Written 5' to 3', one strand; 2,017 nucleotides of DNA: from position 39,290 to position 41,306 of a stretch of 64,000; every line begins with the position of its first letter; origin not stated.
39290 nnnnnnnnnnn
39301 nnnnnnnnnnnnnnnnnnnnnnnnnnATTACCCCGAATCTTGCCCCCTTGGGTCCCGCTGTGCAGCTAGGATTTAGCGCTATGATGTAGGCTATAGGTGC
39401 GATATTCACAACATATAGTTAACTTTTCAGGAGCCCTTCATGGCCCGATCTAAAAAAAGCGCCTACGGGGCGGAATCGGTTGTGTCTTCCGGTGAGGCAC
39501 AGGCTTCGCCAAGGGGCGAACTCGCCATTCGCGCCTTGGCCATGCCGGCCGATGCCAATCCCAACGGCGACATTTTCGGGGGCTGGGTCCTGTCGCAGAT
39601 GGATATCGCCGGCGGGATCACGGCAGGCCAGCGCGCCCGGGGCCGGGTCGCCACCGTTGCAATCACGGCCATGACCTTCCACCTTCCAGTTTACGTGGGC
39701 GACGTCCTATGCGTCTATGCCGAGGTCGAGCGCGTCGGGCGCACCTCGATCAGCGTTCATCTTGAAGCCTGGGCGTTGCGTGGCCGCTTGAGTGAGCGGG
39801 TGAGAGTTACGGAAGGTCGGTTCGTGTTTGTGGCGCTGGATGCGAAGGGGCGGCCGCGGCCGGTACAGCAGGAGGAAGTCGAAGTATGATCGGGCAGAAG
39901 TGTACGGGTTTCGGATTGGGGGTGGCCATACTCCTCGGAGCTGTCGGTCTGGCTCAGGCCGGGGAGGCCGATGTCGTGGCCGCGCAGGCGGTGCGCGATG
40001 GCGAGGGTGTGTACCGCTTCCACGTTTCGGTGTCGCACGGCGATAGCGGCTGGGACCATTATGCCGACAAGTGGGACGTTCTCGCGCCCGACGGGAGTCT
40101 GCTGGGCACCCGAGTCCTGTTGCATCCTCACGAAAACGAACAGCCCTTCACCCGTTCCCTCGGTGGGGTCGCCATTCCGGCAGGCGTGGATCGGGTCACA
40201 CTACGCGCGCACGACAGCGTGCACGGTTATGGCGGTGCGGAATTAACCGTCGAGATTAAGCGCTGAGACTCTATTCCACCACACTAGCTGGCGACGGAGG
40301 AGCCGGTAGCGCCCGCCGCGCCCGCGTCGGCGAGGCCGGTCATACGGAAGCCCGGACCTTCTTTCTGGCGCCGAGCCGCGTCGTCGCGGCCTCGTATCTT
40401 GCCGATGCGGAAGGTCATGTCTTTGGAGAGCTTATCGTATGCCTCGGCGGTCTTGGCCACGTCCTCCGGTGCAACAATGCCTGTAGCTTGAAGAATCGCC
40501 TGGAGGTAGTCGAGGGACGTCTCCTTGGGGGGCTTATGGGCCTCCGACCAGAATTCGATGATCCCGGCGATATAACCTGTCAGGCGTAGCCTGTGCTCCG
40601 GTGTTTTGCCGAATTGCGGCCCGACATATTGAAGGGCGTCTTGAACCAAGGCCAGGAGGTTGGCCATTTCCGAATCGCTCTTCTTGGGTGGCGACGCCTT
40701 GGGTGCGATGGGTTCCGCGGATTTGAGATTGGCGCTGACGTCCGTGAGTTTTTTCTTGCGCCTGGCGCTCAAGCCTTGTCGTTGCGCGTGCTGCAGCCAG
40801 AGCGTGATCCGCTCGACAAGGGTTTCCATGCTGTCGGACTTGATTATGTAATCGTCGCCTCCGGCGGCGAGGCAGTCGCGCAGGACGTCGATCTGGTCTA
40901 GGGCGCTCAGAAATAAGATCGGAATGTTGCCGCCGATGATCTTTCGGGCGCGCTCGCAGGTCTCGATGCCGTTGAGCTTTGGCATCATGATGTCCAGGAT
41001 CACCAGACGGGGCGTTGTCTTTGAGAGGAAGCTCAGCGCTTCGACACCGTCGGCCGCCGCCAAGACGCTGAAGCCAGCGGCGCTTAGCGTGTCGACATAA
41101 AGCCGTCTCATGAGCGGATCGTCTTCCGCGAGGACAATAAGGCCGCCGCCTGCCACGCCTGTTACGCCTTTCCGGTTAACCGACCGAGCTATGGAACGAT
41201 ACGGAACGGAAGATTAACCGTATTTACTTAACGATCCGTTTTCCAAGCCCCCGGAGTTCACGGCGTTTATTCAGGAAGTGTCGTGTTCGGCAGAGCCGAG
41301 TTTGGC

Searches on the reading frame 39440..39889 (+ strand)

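Call 44: search_protein_families(library=pfam, proteins=[window:39440-39889:+], max_evalue=0.00001)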
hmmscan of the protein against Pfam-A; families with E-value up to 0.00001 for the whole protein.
window:39440-39889:+ (149 aa): 1 family
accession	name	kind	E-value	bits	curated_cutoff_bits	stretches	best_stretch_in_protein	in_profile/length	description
PF03061.28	4HBT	-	9.6e-19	67.9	20.6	1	42-117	1-77/79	Thioesterase superfamily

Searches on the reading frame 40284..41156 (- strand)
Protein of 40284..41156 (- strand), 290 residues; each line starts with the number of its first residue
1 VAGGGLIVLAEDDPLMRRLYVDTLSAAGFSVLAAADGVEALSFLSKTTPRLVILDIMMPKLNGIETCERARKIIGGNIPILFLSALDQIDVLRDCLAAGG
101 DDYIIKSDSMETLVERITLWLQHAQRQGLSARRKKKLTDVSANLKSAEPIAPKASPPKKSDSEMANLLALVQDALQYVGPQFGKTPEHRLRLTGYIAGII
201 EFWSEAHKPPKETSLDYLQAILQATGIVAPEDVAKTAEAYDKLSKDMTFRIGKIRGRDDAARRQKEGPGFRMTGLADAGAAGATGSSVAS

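Call 44: search_protein_families(library=pfam, proteins=[window:40284-41156:-], max_evalue=0.00001)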
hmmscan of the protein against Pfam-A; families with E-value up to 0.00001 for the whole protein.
window:40284-41156:- (290 aa): 1 family
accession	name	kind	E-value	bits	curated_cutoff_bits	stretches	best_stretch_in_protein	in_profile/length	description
PF00072.30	Response_reg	-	1e-22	80.8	30.2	1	7-117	1-110/111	Response regulator receiver domain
